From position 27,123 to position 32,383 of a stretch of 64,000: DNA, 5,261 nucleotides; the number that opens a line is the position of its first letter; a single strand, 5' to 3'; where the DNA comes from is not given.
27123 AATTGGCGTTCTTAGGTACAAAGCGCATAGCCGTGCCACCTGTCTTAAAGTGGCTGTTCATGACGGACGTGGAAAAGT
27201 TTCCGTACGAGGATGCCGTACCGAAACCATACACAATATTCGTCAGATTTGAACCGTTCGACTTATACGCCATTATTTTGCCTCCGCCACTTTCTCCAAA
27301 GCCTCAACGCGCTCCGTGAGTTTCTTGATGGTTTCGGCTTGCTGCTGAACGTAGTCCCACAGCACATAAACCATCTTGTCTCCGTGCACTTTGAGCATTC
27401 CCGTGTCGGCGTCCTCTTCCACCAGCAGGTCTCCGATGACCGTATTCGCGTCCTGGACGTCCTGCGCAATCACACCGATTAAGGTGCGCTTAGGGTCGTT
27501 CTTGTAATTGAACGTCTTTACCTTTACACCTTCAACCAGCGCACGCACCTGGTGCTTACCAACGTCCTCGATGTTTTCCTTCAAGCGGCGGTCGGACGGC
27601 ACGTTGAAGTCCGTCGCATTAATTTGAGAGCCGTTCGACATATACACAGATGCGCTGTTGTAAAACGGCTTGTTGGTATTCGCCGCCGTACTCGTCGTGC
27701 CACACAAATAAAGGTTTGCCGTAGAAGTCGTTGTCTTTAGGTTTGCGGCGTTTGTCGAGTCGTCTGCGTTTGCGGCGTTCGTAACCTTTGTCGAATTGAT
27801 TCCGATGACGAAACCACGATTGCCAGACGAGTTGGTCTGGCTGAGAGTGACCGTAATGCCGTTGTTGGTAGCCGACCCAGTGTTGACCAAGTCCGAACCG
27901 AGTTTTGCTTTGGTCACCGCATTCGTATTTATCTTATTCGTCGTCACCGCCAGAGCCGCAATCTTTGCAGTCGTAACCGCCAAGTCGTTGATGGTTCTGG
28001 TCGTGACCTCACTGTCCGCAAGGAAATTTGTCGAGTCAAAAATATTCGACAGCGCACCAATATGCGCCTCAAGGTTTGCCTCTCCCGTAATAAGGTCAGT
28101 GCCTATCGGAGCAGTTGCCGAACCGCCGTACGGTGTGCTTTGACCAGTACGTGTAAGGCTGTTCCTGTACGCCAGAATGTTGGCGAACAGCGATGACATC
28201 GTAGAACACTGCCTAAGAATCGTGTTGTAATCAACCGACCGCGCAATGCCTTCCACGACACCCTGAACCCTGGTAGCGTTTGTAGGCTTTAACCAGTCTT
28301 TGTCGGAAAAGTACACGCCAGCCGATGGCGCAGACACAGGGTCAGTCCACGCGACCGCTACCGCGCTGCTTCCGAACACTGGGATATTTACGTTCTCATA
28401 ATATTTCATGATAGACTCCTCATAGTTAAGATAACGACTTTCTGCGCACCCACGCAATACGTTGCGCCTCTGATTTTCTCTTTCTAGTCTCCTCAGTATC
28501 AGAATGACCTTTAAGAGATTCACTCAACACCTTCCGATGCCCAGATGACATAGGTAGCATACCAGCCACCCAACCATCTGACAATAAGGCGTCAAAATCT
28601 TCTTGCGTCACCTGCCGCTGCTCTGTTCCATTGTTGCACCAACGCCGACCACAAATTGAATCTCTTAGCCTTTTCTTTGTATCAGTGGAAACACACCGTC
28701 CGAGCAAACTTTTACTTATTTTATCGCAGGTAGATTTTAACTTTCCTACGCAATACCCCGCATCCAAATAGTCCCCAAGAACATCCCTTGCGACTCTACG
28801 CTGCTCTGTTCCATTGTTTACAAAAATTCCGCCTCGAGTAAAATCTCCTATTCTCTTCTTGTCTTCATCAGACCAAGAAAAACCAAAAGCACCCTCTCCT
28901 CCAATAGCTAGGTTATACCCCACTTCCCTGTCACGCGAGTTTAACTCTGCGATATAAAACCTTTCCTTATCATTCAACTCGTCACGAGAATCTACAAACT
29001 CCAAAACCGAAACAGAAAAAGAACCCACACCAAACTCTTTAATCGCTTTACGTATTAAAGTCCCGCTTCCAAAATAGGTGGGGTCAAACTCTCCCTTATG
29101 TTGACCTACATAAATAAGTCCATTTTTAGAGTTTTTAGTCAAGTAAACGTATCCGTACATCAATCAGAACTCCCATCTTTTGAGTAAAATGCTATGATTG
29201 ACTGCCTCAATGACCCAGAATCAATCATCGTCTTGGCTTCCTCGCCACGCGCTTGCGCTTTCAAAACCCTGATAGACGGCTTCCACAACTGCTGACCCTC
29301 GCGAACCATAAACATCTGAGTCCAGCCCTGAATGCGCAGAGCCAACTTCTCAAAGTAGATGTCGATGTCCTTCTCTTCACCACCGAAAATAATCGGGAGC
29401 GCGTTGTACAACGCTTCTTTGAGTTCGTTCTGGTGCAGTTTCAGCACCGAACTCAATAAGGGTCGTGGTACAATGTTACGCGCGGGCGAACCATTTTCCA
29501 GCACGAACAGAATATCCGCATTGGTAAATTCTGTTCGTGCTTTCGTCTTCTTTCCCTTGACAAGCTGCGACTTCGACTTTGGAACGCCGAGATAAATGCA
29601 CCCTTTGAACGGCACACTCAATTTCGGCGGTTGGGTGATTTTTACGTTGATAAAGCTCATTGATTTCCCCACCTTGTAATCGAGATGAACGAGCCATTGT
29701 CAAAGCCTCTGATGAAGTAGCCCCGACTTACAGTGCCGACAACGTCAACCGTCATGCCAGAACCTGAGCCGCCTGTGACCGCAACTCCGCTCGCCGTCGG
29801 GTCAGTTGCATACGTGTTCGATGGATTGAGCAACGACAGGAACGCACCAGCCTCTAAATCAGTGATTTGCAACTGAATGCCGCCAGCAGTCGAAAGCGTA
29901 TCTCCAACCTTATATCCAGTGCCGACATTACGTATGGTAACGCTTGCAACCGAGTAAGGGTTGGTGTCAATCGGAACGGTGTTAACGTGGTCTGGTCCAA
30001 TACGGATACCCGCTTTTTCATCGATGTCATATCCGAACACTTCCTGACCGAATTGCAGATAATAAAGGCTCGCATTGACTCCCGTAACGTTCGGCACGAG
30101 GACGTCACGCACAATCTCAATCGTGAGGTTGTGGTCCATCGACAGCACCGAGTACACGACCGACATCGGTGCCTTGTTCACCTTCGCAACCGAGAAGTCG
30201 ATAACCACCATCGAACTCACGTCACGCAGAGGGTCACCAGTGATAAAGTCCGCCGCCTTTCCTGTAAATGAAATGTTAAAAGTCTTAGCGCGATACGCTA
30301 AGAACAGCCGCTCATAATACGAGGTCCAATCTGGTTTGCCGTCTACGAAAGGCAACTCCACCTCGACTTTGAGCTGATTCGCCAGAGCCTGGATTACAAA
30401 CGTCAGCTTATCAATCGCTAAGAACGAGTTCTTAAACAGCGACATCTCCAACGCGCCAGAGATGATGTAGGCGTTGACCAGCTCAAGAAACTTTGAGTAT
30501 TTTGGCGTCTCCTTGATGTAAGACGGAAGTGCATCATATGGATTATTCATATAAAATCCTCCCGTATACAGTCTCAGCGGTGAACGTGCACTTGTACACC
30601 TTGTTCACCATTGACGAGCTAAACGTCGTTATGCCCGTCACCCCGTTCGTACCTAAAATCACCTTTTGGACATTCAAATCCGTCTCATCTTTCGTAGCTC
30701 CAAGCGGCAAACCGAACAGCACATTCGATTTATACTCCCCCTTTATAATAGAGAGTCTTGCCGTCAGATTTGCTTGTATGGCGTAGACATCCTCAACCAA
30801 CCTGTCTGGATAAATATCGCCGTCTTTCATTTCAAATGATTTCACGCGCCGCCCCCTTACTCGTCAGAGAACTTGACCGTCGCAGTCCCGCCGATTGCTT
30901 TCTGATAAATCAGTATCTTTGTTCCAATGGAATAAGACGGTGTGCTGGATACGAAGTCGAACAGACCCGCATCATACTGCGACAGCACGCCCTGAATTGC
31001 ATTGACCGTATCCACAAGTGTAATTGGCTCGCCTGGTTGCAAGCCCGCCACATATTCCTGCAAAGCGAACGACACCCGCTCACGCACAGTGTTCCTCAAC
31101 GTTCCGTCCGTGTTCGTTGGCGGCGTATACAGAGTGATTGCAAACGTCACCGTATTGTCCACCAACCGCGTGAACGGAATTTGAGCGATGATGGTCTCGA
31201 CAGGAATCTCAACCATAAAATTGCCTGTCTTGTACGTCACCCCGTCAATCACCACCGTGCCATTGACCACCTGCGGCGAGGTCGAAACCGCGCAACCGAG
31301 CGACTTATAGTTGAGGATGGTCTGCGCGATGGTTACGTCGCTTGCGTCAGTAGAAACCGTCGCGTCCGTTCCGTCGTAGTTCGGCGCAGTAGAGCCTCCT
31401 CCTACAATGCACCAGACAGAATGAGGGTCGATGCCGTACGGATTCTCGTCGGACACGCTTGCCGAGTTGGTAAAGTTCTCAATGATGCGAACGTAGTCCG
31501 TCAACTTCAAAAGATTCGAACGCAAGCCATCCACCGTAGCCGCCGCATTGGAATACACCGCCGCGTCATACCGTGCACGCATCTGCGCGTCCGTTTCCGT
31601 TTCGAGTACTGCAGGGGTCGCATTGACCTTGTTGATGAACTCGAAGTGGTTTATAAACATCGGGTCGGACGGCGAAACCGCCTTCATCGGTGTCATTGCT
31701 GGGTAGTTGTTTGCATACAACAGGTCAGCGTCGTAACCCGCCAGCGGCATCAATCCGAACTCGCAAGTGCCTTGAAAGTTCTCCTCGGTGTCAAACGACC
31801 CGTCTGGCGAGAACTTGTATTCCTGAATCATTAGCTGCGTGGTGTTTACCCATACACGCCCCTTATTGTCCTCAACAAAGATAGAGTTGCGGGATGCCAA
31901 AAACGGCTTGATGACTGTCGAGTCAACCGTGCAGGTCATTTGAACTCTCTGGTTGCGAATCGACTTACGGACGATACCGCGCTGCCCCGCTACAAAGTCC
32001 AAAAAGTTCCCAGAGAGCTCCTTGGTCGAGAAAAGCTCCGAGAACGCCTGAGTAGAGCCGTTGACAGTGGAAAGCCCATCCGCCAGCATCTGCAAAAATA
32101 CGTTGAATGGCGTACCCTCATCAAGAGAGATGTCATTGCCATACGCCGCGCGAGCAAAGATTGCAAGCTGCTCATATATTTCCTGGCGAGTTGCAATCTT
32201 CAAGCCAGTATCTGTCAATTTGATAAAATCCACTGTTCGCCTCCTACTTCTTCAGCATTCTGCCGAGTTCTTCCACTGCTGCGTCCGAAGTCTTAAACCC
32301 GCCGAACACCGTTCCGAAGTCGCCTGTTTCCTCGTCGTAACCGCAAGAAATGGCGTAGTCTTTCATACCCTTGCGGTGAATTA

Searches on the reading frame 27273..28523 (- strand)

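Call 12: search_protein_families(library=phrogs, proteins=[window:27273-28523:-], max_evalue=0.001)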
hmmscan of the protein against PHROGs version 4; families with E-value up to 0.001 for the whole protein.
window:27273-28523:- (416 aa): 4 families
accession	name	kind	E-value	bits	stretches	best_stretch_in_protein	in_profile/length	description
phrog_5668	-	tail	1.1e-15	57.5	1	122-412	1276-1564/1567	tail fiber protein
phrog_1980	-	tail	3.1e-14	54.1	1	136-414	169-438/449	tail fiber protein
phrog_6921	-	tail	1.2e-11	45.1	1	188-411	520-729/738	tail fiber protein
phrog_7841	-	unknown function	3.3e-06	27.4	1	309-402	394-484/489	-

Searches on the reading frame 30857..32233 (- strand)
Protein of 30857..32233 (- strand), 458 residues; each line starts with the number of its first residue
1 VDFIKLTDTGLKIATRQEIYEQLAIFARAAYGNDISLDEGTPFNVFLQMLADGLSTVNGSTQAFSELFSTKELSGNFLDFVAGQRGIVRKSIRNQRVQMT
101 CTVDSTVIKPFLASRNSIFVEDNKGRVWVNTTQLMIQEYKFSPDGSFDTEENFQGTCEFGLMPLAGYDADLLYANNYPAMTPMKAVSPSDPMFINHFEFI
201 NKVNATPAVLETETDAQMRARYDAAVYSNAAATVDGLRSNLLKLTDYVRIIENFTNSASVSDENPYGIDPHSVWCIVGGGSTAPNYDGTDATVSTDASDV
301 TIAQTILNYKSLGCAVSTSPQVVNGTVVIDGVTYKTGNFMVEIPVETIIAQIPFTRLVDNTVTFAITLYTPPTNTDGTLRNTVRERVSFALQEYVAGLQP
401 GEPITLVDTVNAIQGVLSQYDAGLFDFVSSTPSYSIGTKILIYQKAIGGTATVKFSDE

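Call 12: search_protein_families(library=phrogs, proteins=[window:30857-32233:-], max_evalue=0.001)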
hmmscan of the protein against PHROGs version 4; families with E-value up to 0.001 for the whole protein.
window:30857-32233:- (458 aa): 1 family
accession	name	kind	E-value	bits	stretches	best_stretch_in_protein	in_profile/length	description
phrog_6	-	tail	1.8e-16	60.9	1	6-417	62-372/548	baseplate wedge subunit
